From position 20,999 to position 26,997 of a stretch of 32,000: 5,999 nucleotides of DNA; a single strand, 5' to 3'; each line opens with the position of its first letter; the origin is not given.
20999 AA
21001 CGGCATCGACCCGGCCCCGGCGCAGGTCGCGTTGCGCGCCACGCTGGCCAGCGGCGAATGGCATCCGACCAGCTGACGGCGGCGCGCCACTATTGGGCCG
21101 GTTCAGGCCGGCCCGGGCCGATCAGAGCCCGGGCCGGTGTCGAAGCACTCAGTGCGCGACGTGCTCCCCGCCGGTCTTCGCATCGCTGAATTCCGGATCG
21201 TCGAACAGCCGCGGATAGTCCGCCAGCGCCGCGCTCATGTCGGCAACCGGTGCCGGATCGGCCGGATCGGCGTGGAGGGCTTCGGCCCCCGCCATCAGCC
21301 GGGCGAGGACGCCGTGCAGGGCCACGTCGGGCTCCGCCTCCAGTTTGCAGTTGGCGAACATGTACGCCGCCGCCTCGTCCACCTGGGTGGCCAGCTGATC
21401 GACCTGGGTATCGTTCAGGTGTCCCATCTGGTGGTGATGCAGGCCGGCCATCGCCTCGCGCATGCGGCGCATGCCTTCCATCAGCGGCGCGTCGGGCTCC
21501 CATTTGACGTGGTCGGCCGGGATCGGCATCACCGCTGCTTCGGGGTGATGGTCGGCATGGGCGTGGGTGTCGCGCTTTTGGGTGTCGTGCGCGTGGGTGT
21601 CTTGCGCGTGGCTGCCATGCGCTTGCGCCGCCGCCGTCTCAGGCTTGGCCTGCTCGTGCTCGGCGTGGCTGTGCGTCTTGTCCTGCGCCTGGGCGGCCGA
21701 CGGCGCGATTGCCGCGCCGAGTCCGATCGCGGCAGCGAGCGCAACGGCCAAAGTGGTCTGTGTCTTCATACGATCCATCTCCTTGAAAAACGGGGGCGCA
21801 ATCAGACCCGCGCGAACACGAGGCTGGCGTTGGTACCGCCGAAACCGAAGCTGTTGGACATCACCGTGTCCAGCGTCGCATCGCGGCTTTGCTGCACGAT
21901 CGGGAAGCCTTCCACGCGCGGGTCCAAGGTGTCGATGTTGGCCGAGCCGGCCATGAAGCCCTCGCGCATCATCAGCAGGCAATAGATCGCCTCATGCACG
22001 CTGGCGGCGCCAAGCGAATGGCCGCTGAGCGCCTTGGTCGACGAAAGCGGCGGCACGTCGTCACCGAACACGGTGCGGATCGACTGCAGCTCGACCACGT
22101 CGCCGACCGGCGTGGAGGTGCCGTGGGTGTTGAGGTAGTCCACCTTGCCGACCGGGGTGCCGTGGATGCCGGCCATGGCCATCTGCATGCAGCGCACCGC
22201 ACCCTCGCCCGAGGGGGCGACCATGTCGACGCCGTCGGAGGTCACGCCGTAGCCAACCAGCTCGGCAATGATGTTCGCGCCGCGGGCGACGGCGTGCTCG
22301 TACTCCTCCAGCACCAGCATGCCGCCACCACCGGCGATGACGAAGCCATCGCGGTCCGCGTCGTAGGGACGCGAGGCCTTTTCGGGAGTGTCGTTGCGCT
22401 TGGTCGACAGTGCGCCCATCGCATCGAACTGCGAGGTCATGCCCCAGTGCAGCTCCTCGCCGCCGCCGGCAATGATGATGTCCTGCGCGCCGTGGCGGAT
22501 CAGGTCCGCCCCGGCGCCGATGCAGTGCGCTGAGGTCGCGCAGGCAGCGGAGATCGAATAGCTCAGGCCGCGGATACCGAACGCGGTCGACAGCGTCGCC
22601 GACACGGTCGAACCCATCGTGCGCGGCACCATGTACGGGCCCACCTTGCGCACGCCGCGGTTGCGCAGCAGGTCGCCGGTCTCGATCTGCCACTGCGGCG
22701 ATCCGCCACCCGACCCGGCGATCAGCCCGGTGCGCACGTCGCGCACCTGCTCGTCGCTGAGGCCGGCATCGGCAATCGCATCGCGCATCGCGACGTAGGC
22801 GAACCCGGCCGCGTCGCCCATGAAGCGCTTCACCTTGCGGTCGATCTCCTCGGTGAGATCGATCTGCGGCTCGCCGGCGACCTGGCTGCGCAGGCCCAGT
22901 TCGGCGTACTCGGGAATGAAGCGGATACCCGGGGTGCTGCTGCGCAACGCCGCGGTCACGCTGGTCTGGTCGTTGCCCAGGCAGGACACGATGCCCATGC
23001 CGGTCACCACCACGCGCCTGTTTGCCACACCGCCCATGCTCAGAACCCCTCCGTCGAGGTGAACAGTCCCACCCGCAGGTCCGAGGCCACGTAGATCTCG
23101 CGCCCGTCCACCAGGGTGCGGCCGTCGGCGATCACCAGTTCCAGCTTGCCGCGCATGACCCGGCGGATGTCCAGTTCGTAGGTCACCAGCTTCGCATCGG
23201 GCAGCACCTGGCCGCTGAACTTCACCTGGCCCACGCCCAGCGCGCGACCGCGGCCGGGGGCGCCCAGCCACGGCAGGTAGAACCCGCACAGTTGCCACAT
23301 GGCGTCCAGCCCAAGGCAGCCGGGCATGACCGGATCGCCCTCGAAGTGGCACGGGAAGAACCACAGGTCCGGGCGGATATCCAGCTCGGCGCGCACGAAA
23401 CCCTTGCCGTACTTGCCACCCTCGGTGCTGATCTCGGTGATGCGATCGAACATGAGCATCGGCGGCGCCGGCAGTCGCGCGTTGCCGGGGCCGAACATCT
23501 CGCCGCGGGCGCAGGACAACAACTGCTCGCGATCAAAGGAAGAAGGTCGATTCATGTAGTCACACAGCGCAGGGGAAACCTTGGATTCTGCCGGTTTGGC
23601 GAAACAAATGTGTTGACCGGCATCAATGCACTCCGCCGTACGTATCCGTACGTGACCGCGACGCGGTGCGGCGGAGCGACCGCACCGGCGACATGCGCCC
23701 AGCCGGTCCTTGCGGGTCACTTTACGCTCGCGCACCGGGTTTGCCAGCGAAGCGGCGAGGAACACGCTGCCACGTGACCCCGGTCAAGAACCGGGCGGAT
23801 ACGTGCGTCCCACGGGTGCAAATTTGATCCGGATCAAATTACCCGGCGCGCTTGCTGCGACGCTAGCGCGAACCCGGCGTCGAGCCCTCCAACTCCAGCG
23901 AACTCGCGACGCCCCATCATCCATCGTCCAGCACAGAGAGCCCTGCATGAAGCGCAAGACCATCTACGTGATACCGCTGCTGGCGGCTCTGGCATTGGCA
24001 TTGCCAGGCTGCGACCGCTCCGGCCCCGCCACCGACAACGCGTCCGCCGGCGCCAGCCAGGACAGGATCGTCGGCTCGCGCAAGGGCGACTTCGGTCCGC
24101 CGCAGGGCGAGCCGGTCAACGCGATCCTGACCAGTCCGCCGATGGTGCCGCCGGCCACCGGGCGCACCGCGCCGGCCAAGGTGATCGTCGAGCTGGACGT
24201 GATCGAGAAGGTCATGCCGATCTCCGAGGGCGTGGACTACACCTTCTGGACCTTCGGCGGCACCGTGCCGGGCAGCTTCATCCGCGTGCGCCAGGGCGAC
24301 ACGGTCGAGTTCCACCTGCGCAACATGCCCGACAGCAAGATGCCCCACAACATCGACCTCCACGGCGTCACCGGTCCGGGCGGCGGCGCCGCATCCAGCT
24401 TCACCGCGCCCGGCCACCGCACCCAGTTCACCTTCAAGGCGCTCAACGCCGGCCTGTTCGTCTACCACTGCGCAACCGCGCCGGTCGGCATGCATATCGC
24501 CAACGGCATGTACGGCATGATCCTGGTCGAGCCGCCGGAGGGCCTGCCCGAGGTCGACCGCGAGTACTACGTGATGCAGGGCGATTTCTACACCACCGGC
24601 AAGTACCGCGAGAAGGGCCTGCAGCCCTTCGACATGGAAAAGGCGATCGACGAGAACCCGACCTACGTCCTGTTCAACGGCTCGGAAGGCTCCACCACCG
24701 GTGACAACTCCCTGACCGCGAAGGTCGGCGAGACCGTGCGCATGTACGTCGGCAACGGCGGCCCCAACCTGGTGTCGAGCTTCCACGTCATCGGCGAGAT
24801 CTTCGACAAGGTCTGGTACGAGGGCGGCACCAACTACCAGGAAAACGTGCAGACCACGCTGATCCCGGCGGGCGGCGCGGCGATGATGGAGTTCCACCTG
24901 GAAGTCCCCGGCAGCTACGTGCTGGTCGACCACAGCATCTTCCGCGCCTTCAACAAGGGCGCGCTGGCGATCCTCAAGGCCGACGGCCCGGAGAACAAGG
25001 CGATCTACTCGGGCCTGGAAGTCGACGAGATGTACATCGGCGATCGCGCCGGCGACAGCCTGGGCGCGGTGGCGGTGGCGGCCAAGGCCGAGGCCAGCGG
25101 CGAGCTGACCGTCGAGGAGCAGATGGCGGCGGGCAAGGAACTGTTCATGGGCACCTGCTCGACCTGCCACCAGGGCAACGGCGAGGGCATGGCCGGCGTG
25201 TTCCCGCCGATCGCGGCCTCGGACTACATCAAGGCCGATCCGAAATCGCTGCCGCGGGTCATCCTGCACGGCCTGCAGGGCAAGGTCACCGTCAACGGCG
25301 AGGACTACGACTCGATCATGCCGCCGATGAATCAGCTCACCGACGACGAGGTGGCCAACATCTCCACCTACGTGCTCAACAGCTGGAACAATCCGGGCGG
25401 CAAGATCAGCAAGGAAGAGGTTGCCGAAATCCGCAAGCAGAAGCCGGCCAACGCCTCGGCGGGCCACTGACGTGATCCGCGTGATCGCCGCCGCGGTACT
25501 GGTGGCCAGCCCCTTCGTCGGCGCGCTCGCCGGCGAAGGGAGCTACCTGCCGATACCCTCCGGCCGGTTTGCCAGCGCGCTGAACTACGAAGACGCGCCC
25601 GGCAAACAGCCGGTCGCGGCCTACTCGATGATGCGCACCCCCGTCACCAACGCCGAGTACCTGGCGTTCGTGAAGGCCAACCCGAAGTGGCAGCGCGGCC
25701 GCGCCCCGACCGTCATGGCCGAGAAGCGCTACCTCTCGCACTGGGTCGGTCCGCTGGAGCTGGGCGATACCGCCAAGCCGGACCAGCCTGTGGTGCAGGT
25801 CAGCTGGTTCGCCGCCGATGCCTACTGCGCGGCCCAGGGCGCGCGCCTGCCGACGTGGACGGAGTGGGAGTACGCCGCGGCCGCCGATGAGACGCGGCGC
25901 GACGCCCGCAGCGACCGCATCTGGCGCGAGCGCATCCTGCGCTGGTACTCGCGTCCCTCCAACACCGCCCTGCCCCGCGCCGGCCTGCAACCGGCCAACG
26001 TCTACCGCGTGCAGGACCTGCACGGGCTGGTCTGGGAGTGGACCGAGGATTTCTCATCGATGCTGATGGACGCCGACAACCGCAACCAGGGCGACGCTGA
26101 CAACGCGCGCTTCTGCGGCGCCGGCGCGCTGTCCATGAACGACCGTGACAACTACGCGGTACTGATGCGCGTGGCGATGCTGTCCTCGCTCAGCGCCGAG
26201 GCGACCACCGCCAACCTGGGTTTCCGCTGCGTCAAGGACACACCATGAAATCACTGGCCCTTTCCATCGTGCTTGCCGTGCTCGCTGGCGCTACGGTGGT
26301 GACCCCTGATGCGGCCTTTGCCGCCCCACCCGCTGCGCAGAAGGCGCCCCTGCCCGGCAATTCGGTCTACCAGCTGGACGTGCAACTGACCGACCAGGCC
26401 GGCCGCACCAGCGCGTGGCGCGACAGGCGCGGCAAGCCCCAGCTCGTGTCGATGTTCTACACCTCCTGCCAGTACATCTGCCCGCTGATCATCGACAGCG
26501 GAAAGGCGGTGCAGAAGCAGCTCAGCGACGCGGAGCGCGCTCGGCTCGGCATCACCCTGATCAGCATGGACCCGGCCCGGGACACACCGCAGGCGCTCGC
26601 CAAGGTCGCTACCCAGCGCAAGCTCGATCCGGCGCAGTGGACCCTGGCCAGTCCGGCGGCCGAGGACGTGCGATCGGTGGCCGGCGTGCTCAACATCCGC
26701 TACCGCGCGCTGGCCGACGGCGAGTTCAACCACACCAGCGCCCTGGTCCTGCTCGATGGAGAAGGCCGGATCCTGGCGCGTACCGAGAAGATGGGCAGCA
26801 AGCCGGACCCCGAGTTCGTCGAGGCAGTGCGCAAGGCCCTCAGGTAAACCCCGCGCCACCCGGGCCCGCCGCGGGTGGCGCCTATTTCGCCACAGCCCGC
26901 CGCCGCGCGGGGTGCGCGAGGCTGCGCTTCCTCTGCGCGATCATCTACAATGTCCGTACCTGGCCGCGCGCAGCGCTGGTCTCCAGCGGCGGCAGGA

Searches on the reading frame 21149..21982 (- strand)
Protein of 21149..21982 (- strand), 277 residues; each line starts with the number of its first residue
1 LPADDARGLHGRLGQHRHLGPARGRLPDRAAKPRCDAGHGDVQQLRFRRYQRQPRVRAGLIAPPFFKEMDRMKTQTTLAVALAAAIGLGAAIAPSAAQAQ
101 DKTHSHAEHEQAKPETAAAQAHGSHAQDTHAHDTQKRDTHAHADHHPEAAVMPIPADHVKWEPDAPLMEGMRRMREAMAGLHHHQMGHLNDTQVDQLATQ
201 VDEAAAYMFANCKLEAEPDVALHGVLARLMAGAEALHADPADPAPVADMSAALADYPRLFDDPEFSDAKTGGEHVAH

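Call 7: search_protein_families(library=pfam, proteins=[window:21149-21982:-], max_evalue=0.01)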
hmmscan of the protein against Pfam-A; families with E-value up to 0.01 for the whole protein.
window:21149-21982:- (277 aa): 0 families

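Call 8: search_protein_families(library=ncbifam, proteins=[window:21149-21982:-], max_evalue=0.01)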
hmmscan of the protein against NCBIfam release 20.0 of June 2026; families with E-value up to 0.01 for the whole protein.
window:21149-21982:- (277 aa): 1 family
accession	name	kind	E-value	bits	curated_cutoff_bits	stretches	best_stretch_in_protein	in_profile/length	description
NF051869.1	StalkProtStpX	equivalog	0.0057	16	450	1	82-161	428-503/516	stalk-specific protein StpX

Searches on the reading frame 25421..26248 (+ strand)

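Call 24: search_protein_families(library=pfam, proteins=[window:25421-26248:+], max_evalue=0.001)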
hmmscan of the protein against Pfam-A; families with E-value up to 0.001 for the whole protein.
window:25421-26248:+ (275 aa): 1 family
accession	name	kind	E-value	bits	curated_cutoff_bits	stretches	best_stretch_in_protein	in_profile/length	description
PF03781.23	FGE-sulfatase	-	3.7e-33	115.7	23.3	1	43-272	6-255/255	Sulfatase-modifying factor enzyme 1-like domain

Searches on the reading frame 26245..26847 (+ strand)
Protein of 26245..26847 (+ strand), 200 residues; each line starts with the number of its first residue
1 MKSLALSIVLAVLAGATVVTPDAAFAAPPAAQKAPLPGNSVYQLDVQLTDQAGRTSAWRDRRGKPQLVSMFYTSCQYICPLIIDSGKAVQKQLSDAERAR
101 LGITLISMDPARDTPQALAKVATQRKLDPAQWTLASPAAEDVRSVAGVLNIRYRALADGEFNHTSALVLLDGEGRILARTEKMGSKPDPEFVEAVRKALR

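Call 24: search_protein_families(library=pfam, proteins=[window:26245-26847:+], max_evalue=0.001)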
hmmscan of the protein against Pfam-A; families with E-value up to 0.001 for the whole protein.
window:26245-26847:+ (200 aa): 1 family
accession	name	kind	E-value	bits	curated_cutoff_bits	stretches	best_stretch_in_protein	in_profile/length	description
PF02630.20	SCO1-SenC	-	5.7e-19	68.8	22.8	1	47-175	5-133/134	SCO1/SenC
